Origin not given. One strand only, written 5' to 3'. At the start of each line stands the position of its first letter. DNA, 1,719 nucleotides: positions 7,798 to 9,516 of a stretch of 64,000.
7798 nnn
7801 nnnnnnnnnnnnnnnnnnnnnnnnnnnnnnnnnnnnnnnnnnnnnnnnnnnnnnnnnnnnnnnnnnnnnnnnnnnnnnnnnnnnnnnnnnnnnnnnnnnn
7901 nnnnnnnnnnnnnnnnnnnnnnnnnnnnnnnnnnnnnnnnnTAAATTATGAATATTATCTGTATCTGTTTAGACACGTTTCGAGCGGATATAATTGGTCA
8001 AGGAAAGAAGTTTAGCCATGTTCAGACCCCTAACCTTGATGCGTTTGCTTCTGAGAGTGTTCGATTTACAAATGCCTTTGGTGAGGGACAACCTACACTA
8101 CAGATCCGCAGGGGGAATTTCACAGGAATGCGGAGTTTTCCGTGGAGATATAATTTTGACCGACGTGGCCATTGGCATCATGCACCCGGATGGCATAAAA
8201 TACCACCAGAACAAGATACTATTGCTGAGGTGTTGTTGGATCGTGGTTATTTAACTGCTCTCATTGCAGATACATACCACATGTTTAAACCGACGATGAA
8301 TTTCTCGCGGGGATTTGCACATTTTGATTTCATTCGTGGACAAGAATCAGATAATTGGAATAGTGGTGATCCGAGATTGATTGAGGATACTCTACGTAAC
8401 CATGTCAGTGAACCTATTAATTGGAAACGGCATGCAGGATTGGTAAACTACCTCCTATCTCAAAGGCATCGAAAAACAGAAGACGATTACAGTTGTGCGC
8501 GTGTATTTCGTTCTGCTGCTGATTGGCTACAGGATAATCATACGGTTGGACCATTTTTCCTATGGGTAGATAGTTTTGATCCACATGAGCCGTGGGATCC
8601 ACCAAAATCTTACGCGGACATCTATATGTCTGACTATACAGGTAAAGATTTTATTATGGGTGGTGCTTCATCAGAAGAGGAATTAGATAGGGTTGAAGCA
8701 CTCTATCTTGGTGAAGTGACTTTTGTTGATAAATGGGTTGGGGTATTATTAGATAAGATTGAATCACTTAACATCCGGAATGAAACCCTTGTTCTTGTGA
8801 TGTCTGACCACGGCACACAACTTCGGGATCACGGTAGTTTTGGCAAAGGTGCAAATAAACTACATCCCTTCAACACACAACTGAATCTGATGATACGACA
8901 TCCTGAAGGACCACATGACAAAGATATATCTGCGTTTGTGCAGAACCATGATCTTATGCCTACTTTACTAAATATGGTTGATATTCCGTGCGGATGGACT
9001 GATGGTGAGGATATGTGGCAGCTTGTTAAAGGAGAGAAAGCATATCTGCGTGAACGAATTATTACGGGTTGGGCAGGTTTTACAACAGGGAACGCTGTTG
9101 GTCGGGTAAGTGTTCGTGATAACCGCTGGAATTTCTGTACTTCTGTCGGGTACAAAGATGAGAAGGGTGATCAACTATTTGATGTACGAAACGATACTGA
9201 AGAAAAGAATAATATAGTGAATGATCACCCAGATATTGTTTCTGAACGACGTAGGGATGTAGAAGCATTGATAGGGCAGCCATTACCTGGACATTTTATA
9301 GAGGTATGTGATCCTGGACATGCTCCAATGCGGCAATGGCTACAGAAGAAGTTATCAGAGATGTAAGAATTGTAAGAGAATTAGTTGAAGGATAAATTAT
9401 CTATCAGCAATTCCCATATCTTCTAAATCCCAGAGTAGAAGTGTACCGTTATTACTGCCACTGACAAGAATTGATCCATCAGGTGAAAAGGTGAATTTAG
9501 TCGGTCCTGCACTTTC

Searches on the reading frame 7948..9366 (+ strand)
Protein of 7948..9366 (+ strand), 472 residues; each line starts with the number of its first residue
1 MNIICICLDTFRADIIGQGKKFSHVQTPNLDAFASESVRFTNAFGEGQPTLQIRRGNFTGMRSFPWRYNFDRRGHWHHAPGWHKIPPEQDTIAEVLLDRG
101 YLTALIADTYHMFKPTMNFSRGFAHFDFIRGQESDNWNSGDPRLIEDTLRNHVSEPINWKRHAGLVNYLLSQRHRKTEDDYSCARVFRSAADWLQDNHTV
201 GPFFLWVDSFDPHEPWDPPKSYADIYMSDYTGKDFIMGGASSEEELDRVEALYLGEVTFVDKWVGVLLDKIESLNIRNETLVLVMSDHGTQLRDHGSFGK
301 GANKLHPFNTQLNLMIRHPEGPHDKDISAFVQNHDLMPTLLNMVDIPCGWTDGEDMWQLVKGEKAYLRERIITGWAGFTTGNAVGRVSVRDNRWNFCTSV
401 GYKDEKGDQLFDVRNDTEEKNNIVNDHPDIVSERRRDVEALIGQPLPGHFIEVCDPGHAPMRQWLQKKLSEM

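Call 72: search_protein_families(library=pfam, proteins=[window:7948-9366:+], max_evalue=0.00001)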
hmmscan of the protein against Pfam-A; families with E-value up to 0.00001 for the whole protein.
window:7948-9366:+ (472 aa): 3 families
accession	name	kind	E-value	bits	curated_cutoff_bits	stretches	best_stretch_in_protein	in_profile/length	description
PF00884.28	Sulfatase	-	8.9e-32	111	25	1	2-345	2-300/301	Sulfatase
PF16347.10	SGSH_C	-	8.3e-09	36.2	29.3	1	310-427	16-135/154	N-sulphoglucosamine sulphohydrolase, C-terminal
PF01663.27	Phosphodiest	-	2.5e-07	31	23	0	229-291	171-222/342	Type I phosphodiesterase / nucleotide pyrophosphatase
